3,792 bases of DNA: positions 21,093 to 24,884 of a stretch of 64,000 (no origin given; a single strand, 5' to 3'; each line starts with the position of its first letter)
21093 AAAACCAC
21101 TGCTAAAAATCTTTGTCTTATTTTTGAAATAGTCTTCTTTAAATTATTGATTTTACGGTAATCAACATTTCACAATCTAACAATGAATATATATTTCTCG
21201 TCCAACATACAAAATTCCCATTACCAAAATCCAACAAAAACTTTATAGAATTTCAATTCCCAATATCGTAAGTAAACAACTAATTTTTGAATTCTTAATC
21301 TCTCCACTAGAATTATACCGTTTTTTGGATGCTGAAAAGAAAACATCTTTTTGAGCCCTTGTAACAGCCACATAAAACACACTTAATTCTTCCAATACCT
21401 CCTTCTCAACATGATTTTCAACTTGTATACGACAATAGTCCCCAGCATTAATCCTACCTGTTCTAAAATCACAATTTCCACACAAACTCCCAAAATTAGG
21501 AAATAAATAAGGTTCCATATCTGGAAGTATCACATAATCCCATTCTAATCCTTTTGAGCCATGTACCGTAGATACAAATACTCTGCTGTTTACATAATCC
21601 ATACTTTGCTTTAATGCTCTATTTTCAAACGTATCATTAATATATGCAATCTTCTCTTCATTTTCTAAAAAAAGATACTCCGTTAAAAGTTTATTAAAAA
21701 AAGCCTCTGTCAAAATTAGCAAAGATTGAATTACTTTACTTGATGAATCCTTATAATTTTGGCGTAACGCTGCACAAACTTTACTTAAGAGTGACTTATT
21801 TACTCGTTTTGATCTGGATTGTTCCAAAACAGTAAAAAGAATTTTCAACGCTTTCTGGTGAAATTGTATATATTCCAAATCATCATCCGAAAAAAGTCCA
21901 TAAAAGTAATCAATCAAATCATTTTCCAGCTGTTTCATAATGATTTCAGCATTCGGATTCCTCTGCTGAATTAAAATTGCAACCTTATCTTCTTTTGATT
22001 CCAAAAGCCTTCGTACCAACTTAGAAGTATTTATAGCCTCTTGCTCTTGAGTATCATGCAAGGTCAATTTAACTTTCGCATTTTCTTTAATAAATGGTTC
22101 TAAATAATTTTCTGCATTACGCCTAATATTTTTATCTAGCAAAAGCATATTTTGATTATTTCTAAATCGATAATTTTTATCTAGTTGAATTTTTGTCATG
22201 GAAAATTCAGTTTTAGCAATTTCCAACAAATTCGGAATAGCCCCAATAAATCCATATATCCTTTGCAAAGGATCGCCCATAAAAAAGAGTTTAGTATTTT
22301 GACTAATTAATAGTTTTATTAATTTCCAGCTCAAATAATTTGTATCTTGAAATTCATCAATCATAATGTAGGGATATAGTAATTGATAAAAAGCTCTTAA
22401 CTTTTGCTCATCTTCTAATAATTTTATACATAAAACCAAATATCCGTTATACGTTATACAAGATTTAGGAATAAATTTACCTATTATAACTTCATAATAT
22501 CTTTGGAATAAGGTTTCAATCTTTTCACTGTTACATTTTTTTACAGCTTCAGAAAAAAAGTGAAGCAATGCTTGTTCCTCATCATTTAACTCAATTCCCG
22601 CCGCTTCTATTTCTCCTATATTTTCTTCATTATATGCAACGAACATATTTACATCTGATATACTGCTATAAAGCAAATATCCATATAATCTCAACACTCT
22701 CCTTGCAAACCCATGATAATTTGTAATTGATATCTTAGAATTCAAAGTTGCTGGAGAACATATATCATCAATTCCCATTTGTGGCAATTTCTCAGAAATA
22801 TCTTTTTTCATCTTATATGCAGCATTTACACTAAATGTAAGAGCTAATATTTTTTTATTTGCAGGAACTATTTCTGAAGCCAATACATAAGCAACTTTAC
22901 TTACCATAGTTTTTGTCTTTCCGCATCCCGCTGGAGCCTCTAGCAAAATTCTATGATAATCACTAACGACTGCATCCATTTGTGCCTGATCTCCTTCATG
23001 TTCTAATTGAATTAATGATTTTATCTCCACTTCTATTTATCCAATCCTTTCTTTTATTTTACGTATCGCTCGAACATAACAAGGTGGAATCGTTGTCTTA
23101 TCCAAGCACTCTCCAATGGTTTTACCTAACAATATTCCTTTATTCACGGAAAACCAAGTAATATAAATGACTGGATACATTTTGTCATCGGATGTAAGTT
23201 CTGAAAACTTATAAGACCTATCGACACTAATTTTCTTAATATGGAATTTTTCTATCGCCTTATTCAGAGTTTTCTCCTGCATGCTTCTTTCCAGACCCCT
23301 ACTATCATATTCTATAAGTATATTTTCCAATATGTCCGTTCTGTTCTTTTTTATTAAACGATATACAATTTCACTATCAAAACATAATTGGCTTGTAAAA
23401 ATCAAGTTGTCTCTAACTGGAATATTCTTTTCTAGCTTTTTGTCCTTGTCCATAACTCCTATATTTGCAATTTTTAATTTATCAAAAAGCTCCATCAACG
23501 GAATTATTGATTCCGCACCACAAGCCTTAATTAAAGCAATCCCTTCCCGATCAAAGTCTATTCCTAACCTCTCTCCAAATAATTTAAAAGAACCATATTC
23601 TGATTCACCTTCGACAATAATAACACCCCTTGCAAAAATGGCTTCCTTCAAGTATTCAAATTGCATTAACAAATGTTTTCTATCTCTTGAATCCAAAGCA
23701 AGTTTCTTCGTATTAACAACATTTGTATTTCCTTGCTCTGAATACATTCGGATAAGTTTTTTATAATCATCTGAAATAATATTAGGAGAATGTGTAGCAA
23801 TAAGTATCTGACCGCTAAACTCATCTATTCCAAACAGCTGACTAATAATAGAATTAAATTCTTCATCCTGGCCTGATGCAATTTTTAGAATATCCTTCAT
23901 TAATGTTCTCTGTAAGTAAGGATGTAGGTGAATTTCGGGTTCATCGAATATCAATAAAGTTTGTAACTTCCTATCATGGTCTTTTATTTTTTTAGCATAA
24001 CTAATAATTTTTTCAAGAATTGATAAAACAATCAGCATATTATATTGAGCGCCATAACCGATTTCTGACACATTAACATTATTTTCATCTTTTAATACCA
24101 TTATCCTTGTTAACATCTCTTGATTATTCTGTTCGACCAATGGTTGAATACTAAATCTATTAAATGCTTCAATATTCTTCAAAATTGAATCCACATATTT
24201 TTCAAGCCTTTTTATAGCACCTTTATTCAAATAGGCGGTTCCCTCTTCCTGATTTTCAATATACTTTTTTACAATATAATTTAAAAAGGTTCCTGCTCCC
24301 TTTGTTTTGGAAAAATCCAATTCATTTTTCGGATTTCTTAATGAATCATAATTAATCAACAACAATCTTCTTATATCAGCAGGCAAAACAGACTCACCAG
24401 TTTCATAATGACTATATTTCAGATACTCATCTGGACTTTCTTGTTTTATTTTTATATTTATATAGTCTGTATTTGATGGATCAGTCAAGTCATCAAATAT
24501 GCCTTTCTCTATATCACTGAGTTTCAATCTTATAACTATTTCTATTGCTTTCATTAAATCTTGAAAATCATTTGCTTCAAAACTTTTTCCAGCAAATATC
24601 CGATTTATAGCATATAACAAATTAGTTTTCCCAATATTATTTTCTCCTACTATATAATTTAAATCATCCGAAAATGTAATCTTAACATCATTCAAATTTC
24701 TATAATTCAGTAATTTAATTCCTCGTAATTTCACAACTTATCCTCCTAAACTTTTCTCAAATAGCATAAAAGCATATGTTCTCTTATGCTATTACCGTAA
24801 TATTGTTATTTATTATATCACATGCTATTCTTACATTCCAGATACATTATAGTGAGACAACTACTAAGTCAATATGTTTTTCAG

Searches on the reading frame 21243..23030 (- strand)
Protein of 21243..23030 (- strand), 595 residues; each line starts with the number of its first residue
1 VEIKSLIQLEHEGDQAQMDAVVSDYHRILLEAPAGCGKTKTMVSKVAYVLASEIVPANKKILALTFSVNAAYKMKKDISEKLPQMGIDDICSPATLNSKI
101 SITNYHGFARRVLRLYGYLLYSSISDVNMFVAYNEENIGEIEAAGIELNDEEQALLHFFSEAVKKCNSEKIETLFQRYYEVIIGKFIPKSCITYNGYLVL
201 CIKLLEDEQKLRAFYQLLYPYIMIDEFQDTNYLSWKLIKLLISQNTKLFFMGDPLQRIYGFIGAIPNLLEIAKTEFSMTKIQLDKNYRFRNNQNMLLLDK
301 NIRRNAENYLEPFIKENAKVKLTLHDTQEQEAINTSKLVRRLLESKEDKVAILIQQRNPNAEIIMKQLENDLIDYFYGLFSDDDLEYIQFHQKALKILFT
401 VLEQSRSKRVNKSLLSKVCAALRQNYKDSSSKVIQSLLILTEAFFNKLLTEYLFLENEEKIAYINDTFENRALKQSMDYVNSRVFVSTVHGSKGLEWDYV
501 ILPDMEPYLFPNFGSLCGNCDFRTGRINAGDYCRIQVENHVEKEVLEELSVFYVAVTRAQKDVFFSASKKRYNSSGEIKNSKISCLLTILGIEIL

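Call 7: search_protein_families(library=pfam, proteins=[window:21243-23030:-], max_evalue=0.01)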
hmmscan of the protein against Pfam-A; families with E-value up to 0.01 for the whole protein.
window:21243-23030:- (595 aa): 7 families
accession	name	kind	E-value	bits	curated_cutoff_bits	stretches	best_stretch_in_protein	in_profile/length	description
PF00580.27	UvrD-helicase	-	4.9e-37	128.5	23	1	15-275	3-269/271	UvrD/REP helicase N-terminal domain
PF13361.12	UvrD_C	-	2.8e-26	93.2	25.6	1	387-569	209-349/350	UvrD-like helicase C-terminal domain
PF13245.12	AAA_19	-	9.8e-14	52.1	25.1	1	23-261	9-133/134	AAA domain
PF13538.12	UvrD_C_2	-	8.6e-09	35.6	27.4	1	484-505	2-25/52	UvrD-like helicase C-terminal domain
PF13604.12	AAA_30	-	6e-05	23.3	27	0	18-79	10-67/191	AAA domain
PF18801.6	RapH_N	-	0.0034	17.8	27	0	167-218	3-53/62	response regulator aspartate phosphatase H, N terminal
PF04851.21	ResIII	-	0.01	16.2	22.5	0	23-111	21-113/164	Type III restriction enzyme, res subunit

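Call 8: search_protein_families(library=padloc, proteins=[window:21243-23030:-], max_evalue=0.001)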
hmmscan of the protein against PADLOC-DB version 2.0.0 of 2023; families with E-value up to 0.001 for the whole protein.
window:21243-23030:- (595 aa): 44 families (the best 25 are shown)
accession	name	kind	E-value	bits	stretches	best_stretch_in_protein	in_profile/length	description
PDLC00107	GajB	-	5.3e-209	693.6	1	2-594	5-583/587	UrvD helicase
PDLC00117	GajB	-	7e-48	161.5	2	12-376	15-378/604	UrvD helicase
PDLC00132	GajB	-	6.5e-45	151.9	3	163-350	163-345/625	UrvD helicase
PDLC03802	RTasHel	-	4.1e-43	146.2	2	13-363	6-330/675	DRT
PDLC00103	GajB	-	7.4e-43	145.4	2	17-453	21-449/612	UrvD helicase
PDLC00114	GajB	-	3.8e-39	132.8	1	15-459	10-453/635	UrvD helicase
PDLC00104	GajB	-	1.1e-38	131.4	1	19-431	9-377/574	UrvD helicase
PDLC00123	GajB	-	3.3e-33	113.1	1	165-593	124-533/540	UrvD helicase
PDLC00121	GajB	-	1.9e-32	110.5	1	15-513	8-484/565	UrvD helicase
PDLC00127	GajB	-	3.5e-30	103.1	1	14-288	10-276/594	UrvD helicase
PDLC00122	GajB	-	3.7e-30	103.3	2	195-502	139-441/502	UrvD helicase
PDLC00134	GajB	-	8.7e-27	92.2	1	16-376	20-378/431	UrvD helicase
PDLC00116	GajB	-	2.5e-26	90.5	2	191-368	132-313/557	UrvD helicase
PDLC00144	GajB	-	3.3e-25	86.7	2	184-374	126-323/559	UrvD helicase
PDLC00119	GajB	-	3.3e-24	83.7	1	135-583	137-559/565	UrvD helicase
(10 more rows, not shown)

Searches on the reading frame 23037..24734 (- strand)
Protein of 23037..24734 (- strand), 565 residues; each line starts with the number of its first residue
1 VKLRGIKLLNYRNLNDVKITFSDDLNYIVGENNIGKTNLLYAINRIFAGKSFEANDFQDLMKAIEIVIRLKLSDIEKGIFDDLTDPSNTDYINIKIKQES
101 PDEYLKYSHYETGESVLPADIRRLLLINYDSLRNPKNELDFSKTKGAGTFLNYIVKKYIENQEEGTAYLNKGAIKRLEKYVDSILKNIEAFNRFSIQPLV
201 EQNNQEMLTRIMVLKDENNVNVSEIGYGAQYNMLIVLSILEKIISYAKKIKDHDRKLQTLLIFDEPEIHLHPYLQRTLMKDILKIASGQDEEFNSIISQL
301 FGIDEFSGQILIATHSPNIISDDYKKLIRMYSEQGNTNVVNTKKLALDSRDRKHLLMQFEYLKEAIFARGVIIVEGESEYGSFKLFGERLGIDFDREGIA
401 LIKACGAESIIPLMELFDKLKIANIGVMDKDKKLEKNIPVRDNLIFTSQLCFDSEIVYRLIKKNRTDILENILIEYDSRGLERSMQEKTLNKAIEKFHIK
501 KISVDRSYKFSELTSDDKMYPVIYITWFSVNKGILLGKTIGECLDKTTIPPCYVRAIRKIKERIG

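Call 7: search_protein_families(library=pfam, proteins=[window:23037-24734:-], max_evalue=0.01)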
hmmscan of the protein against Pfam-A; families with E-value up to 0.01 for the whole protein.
window:23037-24734:- (565 aa): 7 families
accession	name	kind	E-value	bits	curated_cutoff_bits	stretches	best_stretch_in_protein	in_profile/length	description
PF13175.12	AAA_15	-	3.2e-28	99.8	32.1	2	84-320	159-374/374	AAA ATPase domain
PF13304.12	AAA_21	-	4.4e-18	66.8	27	1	26-321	2-304/304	AAA domain, putative AbiEii toxin, Type IV TA system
PF20469.4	OLD-like_TOPRIM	-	2.8e-14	53.8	23.2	1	366-431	1-67/67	Overcoming lysogenization defect protein-like, TOPRIM domain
PF02463.25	SMC_N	-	1.6e-07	31.4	40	1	3-76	2-80/220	RecF/RecN/SMC N terminal domain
PF13476.12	AAA_23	-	1.6e-05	26.1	27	1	6-277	2-177/201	AAA domain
PF11398.14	DUF2813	-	4.7e-05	23.4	21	0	1-58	1-61/372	Protein of unknown function (DUF2813)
PF13514.12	AAA_27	-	0.0018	18.3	22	1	1-49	1-52/206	AAA domain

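Call 8: search_protein_families(library=padloc, proteins=[window:23037-24734:-], max_evalue=0.001)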
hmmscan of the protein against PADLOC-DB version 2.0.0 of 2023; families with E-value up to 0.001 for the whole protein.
window:23037-24734:- (565 aa): 99 families (the best 25 are shown)
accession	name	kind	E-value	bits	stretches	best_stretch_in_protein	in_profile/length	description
PDLC00085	GajA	-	5e-181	601.4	1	1-562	1-576/580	AAA ATPase domain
PDLC00070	GajA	-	1.2e-38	131.1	1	1-446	1-452/596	AAA ATPase domain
PDLC02358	Old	-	4.5e-34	116.2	2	211-437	242-454/578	Old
PDLC00071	GajA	-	1.4e-32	111.3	1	1-433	1-438/588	AAA ATPase domain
PDLC02979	AriA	-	1.4e-29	102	2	78-320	149-373/373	-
PDLC00069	GajA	-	1.3e-27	94.6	2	201-421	275-487/687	AAA ATPase domain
PDLC00096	GajA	-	4.6e-27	93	1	1-432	1-456/630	AAA ATPase domain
PDLC00067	GajA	-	2e-26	90.7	3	303-501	329-532/604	AAA ATPase domain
PDLC00065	GajA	-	1.9e-25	87.7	2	169-517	245-557/670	AAA ATPase domain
PDLC00094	GajA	-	1.6e-24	84.4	2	303-445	325-468/569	AAA ATPase domain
PDLC00066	GajA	-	1.2e-23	81.6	2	303-431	304-433/567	AAA ATPase domain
PDLC00063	GajA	-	8.8e-23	78.7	2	237-379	323-468/679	AAA ATPase domain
PDLC00077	GajA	-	1.1e-22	78.4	2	175-485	254-546/616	AAA ATPase domain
PDLC00075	GajA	-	1.9e-22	77.5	3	307-432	297-422/536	AAA ATPase domain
PDLC00095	GajA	-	9e-22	75.4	2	230-509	365-610/752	AAA ATPase domain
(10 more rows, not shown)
